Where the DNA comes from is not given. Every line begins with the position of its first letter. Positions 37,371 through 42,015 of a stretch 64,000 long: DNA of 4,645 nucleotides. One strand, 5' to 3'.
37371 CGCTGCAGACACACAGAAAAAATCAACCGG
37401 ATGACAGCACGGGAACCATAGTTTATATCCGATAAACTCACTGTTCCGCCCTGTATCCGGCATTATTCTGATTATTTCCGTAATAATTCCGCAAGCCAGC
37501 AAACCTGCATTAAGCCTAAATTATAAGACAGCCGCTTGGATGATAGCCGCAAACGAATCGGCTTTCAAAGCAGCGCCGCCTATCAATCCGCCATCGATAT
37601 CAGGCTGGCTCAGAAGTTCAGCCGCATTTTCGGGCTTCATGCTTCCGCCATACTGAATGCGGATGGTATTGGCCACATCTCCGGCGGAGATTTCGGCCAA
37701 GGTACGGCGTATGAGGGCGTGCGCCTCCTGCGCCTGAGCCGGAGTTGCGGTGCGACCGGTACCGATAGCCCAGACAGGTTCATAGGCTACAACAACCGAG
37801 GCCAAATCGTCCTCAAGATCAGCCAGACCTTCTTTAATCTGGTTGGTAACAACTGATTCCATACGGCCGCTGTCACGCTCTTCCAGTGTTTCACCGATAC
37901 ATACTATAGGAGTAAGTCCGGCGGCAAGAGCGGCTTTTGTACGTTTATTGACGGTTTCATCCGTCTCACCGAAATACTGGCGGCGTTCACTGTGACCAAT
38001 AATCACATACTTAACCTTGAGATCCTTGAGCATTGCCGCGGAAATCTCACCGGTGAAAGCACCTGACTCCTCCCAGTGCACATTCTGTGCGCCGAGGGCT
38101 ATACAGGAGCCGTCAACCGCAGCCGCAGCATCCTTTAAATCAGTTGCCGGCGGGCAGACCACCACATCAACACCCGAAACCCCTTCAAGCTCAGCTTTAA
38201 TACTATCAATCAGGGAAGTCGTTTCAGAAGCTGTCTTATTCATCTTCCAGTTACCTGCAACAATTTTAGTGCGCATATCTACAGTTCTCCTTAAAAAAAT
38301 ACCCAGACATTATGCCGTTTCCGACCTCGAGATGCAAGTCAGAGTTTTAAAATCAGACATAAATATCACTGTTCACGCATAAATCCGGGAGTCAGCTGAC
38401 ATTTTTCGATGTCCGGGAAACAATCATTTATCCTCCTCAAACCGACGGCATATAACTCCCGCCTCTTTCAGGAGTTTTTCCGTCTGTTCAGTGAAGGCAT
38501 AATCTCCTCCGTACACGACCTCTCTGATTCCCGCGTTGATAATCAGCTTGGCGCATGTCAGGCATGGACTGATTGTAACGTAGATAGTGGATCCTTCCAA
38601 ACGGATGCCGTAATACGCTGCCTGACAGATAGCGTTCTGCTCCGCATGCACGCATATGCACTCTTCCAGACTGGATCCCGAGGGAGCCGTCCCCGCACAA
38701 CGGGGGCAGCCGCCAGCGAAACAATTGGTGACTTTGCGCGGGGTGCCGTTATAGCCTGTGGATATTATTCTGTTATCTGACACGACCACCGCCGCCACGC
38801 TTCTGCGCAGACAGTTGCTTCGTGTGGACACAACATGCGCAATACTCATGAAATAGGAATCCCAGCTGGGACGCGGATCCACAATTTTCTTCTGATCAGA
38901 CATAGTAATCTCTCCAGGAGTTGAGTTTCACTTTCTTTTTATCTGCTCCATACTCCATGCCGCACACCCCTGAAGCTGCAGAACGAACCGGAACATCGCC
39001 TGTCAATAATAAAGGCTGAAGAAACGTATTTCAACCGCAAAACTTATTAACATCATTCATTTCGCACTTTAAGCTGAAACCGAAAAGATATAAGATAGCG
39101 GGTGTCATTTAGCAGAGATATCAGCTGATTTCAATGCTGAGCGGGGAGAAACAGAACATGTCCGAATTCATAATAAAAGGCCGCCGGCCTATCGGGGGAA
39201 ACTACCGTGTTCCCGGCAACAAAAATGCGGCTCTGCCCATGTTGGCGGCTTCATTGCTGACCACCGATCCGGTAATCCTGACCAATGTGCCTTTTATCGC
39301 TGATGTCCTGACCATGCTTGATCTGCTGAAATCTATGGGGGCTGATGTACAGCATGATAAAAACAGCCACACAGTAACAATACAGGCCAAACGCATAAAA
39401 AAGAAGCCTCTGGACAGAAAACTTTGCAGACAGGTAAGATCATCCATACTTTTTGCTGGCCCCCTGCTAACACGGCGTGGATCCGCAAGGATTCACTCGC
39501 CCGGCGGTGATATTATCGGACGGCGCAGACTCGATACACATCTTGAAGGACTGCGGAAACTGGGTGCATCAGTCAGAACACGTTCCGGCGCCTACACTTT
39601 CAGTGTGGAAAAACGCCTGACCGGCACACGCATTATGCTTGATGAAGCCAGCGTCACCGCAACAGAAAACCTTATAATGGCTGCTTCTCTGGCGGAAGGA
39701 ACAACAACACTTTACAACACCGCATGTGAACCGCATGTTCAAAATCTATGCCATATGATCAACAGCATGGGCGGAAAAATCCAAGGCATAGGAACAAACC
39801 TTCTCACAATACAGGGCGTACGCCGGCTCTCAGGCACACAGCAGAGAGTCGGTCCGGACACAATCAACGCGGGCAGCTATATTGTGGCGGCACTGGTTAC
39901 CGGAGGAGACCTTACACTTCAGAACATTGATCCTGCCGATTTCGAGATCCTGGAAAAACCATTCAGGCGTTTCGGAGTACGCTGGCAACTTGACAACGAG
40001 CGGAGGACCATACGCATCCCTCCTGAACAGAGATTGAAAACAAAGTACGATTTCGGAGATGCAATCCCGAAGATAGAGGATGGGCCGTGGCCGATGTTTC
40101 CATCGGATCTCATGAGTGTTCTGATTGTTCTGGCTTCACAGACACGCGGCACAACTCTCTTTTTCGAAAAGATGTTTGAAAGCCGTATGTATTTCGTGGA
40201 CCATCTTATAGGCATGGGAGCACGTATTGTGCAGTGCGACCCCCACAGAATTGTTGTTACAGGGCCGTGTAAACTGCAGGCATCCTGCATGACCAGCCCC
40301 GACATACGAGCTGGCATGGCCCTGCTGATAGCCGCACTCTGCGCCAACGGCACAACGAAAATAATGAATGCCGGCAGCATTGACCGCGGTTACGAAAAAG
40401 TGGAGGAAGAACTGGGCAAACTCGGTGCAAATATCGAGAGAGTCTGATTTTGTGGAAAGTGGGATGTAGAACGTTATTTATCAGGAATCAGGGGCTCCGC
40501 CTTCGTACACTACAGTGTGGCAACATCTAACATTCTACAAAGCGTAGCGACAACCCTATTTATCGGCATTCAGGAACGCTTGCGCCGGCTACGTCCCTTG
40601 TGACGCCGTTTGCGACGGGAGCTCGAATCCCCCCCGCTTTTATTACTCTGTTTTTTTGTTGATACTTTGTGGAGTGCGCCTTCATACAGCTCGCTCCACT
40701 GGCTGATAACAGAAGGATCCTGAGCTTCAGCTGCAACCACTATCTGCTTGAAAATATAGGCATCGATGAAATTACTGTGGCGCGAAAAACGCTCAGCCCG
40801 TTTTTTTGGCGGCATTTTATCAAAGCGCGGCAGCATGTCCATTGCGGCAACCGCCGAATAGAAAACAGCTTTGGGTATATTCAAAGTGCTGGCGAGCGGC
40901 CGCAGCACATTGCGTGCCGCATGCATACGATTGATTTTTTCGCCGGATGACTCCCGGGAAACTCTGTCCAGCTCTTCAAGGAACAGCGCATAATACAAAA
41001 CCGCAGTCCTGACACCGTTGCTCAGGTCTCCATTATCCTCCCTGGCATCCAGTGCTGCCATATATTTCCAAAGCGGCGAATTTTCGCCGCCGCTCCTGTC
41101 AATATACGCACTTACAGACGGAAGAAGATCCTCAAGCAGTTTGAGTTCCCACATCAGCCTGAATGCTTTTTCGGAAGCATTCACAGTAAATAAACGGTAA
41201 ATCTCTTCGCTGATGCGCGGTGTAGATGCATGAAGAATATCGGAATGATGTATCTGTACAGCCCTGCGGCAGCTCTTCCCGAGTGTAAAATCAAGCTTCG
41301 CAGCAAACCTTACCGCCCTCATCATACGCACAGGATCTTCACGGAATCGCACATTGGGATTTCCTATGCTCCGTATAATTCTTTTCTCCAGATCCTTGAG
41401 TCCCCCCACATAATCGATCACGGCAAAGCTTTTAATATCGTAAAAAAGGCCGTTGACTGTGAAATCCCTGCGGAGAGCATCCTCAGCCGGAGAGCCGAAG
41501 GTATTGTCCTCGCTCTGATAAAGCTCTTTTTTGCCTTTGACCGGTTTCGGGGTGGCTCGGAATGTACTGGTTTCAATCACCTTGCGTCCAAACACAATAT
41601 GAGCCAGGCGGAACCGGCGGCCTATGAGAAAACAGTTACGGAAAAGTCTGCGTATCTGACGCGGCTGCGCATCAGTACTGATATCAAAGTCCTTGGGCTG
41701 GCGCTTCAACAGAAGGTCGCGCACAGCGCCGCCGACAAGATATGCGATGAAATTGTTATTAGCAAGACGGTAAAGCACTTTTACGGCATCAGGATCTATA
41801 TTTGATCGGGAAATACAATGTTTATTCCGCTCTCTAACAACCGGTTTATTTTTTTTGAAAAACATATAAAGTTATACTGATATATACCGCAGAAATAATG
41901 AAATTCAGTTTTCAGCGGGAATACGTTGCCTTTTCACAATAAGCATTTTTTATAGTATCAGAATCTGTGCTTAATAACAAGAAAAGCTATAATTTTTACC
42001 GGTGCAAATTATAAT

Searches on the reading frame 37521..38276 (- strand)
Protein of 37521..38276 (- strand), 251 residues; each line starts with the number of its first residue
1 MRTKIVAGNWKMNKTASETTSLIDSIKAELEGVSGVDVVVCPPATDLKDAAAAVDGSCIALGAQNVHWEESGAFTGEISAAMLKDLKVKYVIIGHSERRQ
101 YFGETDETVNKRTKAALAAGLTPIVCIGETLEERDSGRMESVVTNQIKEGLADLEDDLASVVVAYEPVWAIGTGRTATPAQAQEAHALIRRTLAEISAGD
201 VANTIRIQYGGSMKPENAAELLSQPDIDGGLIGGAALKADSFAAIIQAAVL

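Call 40: search_protein_families(library=pfam, proteins=[window:37521-38276:-], max_evalue=0.00001)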
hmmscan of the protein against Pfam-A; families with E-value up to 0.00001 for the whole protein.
window:37521-38276:- (251 aa): 1 family
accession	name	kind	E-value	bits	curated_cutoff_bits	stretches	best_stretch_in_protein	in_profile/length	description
PF00121.24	TIM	-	7e-103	343.8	20.1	1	4-249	1-245/245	Triosephosphate isomerase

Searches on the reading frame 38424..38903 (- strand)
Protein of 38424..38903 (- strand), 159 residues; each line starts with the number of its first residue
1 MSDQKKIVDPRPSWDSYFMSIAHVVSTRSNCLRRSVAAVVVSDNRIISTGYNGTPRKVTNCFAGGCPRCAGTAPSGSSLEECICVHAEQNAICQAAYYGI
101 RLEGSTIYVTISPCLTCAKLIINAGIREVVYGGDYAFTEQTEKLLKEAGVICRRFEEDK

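Call 40: search_protein_families(library=pfam, proteins=[window:38424-38903:-], max_evalue=0.00001)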
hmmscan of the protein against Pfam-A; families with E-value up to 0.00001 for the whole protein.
window:38424-38903:- (159 aa): 2 families
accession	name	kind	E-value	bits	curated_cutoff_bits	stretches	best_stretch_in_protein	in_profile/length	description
PF00383.29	dCMP_cyt_deam_1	-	1e-27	96.5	25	1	13-132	2-101/102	Cytidine and deoxycytidylate deaminase zinc-binding region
PF14437.12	MafB19-deam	-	7.2e-22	78.3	27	1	13-135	2-103/142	MafB19-like deaminase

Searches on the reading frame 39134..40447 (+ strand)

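Call 40: search_protein_families(library=pfam, proteins=[window:39134-40447:+], max_evalue=0.00001)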
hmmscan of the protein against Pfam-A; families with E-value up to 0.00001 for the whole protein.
window:39134-40447:+ (437 aa): 1 family
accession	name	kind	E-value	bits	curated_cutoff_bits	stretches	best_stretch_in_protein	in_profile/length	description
PF00275.25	EPSP_synthase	-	1.8e-75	254.7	22.8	1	15-427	2-417/417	EPSP synthase (3-phosphoshikimate 1-carboxyvinyltransferase)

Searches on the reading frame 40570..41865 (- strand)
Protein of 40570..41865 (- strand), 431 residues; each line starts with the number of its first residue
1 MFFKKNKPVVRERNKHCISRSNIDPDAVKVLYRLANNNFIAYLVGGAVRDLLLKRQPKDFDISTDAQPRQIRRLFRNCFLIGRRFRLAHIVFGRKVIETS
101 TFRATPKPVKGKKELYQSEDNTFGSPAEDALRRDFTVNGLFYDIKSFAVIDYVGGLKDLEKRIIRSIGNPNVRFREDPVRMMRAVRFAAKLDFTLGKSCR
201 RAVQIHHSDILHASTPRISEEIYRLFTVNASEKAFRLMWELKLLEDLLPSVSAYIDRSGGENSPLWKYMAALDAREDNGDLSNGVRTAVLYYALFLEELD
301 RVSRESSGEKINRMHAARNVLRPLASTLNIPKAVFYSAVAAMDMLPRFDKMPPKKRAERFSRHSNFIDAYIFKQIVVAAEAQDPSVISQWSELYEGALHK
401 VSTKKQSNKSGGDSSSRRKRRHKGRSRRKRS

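Call 40: search_protein_families(library=pfam, proteins=[window:40570-41865:-], max_evalue=0.00001)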
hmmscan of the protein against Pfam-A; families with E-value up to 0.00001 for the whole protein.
window:40570-41865:- (431 aa): 3 families
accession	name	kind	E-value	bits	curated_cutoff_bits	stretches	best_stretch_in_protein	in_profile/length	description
PF01743.26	PolyA_pol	-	7.2e-38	130.2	23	1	41-165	1-126/126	Poly A polymerase head domain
PF12627.12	PolyA_pol_RNAbd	-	8.4e-11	41.9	22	1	192-253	1-62/64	Probable RNA and SrmB- binding site of polymerase A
PF12626.12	PolyA_pol_arg_C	-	7e-06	26.5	22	1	314-422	10-116/119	Polymerase A arginine-rich C-terminus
